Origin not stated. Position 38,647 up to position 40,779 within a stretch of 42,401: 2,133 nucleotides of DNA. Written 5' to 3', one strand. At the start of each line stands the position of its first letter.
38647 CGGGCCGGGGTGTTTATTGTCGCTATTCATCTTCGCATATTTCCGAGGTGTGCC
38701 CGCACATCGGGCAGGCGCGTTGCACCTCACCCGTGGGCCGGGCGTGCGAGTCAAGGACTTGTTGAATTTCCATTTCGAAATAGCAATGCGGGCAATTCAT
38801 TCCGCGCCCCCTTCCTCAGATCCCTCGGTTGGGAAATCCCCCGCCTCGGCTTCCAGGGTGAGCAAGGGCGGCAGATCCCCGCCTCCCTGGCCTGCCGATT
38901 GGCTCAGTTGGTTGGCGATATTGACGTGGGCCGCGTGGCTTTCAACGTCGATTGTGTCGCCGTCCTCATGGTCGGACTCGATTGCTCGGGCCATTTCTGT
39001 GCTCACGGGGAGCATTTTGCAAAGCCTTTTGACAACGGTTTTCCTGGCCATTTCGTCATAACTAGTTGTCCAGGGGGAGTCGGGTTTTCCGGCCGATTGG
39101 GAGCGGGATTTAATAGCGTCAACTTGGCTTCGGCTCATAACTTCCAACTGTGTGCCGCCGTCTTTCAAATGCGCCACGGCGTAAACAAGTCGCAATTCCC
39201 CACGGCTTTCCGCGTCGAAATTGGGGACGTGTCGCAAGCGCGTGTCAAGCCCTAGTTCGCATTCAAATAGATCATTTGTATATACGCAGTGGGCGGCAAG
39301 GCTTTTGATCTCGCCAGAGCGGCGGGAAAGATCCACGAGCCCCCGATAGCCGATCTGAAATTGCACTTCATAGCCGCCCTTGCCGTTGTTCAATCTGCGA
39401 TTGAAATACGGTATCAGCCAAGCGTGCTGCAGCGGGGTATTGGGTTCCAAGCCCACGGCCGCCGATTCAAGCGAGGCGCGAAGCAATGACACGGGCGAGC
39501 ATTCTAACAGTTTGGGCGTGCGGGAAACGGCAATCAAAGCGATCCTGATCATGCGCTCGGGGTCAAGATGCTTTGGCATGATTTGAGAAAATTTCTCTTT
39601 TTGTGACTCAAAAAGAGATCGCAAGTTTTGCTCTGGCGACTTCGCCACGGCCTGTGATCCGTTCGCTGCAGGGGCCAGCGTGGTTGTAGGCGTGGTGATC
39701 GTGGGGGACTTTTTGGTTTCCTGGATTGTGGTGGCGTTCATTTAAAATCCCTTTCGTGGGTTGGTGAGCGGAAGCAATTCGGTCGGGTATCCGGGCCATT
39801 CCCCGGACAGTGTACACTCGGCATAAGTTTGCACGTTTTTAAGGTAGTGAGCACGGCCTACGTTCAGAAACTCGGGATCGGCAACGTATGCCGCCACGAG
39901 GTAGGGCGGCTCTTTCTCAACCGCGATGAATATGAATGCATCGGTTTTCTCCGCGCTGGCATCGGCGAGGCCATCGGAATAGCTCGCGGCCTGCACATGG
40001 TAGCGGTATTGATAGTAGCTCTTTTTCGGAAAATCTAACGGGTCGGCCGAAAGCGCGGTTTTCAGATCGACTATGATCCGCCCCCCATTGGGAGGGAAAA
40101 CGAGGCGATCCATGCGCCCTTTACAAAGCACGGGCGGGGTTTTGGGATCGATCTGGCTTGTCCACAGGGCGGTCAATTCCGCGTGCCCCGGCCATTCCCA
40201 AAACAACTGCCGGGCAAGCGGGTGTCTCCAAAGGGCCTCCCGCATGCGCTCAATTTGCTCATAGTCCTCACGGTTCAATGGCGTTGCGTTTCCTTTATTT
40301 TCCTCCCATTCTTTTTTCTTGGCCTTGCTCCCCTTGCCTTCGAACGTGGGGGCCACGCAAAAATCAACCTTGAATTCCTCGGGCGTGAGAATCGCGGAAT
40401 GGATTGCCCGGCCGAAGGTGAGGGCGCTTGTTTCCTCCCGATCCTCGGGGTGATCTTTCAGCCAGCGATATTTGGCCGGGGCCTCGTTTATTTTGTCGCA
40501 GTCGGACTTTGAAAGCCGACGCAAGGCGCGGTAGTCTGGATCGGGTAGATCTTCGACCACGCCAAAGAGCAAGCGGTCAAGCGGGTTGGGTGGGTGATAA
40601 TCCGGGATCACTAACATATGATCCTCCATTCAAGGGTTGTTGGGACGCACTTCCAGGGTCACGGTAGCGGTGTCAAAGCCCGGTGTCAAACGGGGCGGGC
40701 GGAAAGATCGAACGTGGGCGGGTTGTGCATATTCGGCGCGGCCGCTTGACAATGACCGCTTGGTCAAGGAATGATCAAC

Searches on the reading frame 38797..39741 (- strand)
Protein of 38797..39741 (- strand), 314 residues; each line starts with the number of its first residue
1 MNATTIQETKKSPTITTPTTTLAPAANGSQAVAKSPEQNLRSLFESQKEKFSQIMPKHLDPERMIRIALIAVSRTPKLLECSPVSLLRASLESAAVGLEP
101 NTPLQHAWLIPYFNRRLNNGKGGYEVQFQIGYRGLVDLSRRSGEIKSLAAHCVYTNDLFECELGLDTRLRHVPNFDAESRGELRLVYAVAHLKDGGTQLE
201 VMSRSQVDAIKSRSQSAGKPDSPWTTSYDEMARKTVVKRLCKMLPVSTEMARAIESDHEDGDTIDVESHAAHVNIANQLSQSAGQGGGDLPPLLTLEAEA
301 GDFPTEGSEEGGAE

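Call 8: search_protein_families(library=phrogs, proteins=[window:38797-39741:-], max_evalue=0.01)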
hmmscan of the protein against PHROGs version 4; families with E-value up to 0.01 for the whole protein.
window:38797-39741:- (314 aa): 3 families
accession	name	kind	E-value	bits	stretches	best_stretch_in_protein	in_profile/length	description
phrog_148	-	DNA, RNA and nucleotide metabolism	9.2e-82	276.6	1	25-271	18-250/387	RecT-like ssDNA annealing protein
phrog_34786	-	unknown function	1.5e-19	71.2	1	26-121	17-112/116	-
phrog_19737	-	unknown function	3.2e-05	25.1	1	48-144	22-106/108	-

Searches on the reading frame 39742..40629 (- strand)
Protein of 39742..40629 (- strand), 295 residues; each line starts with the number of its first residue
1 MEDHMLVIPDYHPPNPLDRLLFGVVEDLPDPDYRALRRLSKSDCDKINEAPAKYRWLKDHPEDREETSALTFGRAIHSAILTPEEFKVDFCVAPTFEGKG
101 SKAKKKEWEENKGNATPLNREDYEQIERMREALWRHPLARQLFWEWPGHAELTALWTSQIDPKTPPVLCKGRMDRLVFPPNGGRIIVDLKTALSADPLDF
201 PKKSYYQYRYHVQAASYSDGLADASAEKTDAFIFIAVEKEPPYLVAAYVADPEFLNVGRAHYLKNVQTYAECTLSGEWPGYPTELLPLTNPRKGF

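Call 8: search_protein_families(library=phrogs, proteins=[window:39742-40629:-], max_evalue=0.01)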
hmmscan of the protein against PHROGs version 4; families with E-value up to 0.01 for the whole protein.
window:39742-40629:- (295 aa): 4 families
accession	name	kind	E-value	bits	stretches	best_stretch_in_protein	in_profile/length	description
phrog_412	-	DNA, RNA and nucleotide metabolism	1e-75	256.7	1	23-289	139-401/440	exonuclease VIII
phrog_607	-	DNA, RNA and nucleotide metabolism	1.6e-31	110.4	1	23-284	578-862/883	exonuclease VII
phrog_1227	-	DNA, RNA and nucleotide metabolism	6.2e-07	29.9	1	39-251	19-214/268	exonuclease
phrog_1218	-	DNA, RNA and nucleotide metabolism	2.6e-05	24.6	1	33-223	4-187/364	exonuclease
